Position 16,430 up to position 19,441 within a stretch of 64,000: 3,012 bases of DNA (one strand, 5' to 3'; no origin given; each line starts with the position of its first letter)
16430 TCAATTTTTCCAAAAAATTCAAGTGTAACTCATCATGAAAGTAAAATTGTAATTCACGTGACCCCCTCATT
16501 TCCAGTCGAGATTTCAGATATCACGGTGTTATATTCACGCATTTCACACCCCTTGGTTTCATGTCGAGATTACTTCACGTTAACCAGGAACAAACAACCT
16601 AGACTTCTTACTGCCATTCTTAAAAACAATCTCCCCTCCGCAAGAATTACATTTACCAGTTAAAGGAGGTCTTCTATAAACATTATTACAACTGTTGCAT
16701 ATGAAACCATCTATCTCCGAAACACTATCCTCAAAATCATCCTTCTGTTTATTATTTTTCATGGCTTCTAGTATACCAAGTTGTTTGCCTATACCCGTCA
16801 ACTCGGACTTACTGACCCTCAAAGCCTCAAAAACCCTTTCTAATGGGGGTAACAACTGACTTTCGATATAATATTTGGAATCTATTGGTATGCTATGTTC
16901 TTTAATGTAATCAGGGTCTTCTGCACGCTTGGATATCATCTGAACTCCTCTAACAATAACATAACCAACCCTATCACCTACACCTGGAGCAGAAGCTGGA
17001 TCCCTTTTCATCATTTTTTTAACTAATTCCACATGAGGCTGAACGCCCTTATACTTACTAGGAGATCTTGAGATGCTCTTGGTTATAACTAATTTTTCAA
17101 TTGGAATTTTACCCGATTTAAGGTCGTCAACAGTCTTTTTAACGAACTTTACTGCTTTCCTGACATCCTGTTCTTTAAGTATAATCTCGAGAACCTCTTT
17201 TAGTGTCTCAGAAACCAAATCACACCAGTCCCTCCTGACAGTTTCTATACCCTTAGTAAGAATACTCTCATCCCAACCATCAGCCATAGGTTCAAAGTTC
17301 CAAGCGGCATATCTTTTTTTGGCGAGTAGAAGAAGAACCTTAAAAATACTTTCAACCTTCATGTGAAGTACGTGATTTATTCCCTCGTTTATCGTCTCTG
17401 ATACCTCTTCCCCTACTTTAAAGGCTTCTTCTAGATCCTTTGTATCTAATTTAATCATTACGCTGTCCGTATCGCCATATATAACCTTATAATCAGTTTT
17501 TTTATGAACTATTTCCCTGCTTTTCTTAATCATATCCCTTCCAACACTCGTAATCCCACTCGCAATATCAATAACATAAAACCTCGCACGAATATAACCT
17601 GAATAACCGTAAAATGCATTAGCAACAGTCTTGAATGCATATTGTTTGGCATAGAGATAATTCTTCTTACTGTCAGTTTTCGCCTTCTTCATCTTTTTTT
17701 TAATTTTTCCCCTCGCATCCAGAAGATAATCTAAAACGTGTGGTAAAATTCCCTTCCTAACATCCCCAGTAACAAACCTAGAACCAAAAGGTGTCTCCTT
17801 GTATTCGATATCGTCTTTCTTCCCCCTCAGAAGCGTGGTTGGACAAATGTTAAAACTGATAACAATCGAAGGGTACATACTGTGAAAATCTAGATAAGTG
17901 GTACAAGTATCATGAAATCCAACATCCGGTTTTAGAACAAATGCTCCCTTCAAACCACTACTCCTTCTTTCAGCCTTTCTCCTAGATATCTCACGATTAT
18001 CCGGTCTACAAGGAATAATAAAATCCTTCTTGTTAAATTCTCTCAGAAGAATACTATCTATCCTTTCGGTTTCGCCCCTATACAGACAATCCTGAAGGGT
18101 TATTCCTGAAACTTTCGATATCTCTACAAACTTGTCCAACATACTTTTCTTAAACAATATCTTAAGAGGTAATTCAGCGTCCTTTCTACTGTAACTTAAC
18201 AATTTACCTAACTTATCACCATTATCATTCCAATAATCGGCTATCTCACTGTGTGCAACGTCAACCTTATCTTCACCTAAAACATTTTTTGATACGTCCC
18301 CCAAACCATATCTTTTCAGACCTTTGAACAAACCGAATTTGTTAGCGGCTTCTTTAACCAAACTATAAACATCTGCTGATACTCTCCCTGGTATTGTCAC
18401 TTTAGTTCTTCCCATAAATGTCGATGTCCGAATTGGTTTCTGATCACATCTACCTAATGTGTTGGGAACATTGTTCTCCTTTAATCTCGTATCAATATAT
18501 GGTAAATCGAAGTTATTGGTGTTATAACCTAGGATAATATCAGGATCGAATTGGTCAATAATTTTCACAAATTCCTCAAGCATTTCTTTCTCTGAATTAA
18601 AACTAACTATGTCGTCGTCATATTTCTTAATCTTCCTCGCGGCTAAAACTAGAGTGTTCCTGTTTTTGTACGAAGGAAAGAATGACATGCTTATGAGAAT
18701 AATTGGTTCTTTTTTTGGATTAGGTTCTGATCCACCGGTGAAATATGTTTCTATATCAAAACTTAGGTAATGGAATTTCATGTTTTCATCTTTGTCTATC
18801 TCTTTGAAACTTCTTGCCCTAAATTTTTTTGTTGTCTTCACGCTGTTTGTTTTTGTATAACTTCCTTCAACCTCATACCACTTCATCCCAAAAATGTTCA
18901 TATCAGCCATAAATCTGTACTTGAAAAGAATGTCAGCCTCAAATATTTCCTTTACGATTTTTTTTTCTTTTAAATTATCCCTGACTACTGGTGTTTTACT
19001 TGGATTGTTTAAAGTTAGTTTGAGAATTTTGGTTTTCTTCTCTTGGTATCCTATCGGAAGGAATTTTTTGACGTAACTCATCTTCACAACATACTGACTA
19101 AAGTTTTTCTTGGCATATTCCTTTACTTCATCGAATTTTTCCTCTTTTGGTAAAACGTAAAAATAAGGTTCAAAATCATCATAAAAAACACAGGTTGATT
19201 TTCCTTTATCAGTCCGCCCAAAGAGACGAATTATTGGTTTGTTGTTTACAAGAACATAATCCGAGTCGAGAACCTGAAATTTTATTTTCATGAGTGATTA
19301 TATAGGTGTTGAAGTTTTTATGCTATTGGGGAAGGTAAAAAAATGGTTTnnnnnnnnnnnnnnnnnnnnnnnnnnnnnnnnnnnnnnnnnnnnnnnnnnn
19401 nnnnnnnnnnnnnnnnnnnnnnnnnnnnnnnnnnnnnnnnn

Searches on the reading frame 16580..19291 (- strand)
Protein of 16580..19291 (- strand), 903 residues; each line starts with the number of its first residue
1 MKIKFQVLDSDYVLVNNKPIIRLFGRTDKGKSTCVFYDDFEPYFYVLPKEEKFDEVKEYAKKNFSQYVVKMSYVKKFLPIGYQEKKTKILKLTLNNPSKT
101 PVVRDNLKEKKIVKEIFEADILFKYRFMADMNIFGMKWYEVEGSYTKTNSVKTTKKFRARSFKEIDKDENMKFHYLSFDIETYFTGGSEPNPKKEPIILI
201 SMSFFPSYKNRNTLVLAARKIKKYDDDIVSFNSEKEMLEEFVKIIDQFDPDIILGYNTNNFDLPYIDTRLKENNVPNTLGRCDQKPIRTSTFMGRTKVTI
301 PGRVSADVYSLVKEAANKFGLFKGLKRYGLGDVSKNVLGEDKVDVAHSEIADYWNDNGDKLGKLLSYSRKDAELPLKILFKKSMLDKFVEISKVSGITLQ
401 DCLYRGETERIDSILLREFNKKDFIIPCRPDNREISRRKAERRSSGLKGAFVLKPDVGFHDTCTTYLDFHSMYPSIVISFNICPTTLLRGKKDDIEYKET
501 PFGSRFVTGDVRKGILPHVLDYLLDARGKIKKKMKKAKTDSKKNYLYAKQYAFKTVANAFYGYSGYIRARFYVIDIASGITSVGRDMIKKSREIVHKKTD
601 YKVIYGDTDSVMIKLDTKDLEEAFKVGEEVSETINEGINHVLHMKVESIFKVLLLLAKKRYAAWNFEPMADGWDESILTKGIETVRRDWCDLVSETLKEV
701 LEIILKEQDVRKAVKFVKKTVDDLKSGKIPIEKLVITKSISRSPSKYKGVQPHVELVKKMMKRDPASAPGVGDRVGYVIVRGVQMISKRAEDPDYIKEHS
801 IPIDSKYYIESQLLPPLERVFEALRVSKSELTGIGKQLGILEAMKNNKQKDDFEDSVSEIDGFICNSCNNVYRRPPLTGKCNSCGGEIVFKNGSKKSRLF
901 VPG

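Call 3: search_protein_families(library=pfam, proteins=[window:16580-19291:-], max_evalue=1)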
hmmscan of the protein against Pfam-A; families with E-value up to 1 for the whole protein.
window:16580-19291:- (903 aa): 7 families
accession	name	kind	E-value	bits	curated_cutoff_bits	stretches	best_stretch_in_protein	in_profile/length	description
PF00136.26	DNA_pol_B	-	1.2e-118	397.2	23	1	398-823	2-452/453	DNA polymerase family B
PF03104.25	DNA_pol_B_exo1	-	1.9e-39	136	23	1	115-315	2-231/242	DNA polymerase family B, exonuclease domain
PF13482.12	RNase_H_2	-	0.0005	20.5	22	1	178-371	3-153/165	RNase_H superfamily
PF10108.15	DNA_pol_B_exo2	-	0.0015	18.7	24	1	232-271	35-73/213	Predicted 3'-5' exonuclease related to the exonuclease domain of PolB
PF24065.1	REV3_N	-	0.047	14.3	29.9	1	19-35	31-47/50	DNA polymerase zeta catalytic subunit, N-terminal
PF01396.24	Zn_ribbon_Top1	-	0.079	13.2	32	1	879-899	2-20/39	Topoisomerase DNA binding C4 zinc finger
PF05191.20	ADK_lid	-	0.14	12.5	26.6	1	864-889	3-32/36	Adenylate kinase, active site lid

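Call 4: search_protein_families(library=ncbifam, proteins=[window:16580-19291:-], max_evalue=1)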
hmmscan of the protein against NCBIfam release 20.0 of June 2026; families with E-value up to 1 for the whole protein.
window:16580-19291:- (903 aa): 10 families
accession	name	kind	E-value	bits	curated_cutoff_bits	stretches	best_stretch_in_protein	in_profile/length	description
TIGR00592.1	pol2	superfamily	6.9e-120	401.9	239.95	1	136-822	484-1176/1176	DNA polymerase (pol2)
NF004421.0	PRK05762.1-2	equivalog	5.1e-87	293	570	1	7-839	11-793/795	DNA polymerase II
NF004417.0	PRK05761.1-3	equivalog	2.4e-58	197.9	780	1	32-833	63-853/858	DNA-directed DNA polymerase I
NF004422.0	PRK05762.1-4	equivalog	4e-54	184.2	1103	1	106-824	97-774/789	DNA polymerase II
NF004419.0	PRK05761.1-5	equivalog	9.6e-54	182.7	1285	1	16-837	113-926/932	DNA-directed DNA polymerase I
NF004420.0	PRK05762.1-1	equivalog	6.3e-43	147.5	1435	1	217-821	184-765/783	DNA polymerase II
NF004418.0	PRK05761.1-4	subfamily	4.6e-32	111.1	692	1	380-830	257-699/717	type B DNA-directed DNA polymerase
NF004416.0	PRK05761.1-2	equivalog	3e-23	82.1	516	1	379-782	251-615/665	type B DNA-directed DNA polymerase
NF003103.0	PRK04023.1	equivalog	1.2e-05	23.1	1269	1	863-890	1042-1069/1125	DNA polymerase II large subunit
NF011302.0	PRK14714.1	equivalog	1.2e-05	23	1791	1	863-890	1267-1294/1350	DNA-directed DNA polymerase II large subunit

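Call 21: list_cluster_members(proteins=[P0001, window:16580-19291:-, P0003, P0017, P0011])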
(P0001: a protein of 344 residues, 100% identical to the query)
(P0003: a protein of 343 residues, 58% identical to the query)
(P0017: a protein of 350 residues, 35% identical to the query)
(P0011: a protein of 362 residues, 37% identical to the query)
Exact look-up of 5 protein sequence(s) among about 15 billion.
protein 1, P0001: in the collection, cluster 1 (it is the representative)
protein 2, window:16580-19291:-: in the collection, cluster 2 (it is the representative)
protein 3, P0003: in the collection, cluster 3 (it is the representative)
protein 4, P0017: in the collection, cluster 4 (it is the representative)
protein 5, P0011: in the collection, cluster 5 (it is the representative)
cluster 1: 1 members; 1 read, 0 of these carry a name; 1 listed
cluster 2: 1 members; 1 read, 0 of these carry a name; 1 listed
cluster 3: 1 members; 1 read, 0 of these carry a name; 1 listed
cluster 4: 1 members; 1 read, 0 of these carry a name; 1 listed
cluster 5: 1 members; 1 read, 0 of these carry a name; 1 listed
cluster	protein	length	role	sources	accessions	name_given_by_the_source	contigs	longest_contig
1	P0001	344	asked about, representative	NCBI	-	-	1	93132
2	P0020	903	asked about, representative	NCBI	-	-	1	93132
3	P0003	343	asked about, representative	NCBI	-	-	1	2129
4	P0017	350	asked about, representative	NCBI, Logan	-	-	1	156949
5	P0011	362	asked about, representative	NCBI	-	-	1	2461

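Call 81: search_solved_structures(query=window:16580-19291:-, max_evalue=1e-20)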
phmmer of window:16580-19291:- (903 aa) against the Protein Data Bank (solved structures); distinct sequences matched with E-value up to 1e-20: 67 (the best 60 are shown).
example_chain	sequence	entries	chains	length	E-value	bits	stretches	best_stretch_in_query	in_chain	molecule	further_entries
6s1m_A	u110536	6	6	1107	2.6e-116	393.2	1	117-824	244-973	DNA polymerase delta catalytic subunit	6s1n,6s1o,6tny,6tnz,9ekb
6p1h_A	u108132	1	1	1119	3.1e-109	369.7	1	16-891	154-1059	DNA polymerase delta catalytic subunit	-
7kc0_A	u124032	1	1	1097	8.2e-108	365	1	16-891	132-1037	DNA polymerase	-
3iay_A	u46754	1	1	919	1.1e-107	364.6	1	16-820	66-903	DNA polymerase delta catalytic subunit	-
1qht_A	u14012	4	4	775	4.4e-107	362.6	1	175-840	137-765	PROTEIN (DNA POLYMERASE) | DNA polymerase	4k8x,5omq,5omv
6is7_A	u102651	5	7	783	1.8e-106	360.6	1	175-840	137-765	DNA polymerase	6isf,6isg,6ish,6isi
5h12_A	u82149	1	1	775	1.3e-105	357.7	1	168-840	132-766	Deep Vent DNA Polymerase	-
1wns_A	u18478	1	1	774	1.5e-105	357.5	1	167-832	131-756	DNA POLYMERASE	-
1tgo_A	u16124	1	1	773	1.9e-105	357.2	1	168-832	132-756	PROTEIN (THERMOSTABLE B DNA POLYMERASE)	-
1wn7_A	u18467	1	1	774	4.3e-105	356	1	167-832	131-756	Family B DNA Polymerase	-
2vwj_A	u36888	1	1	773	1.9e-104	353.9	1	168-832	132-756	DNA POLYMERASE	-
2xhb_A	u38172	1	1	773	1.9e-104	353.9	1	168-832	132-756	DNA POLYMERASE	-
2vwk_A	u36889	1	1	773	2.4e-104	353.6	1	168-832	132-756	DNA POLYMERASE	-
4k8z_A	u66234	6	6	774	5.5e-104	352.4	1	168-832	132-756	DNA polymerase | DNA polymerase,DNA polymerase,DNA polymerase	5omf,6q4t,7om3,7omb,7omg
3a2f_A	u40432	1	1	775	1.1e-103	351.3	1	173-832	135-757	DNA polymerase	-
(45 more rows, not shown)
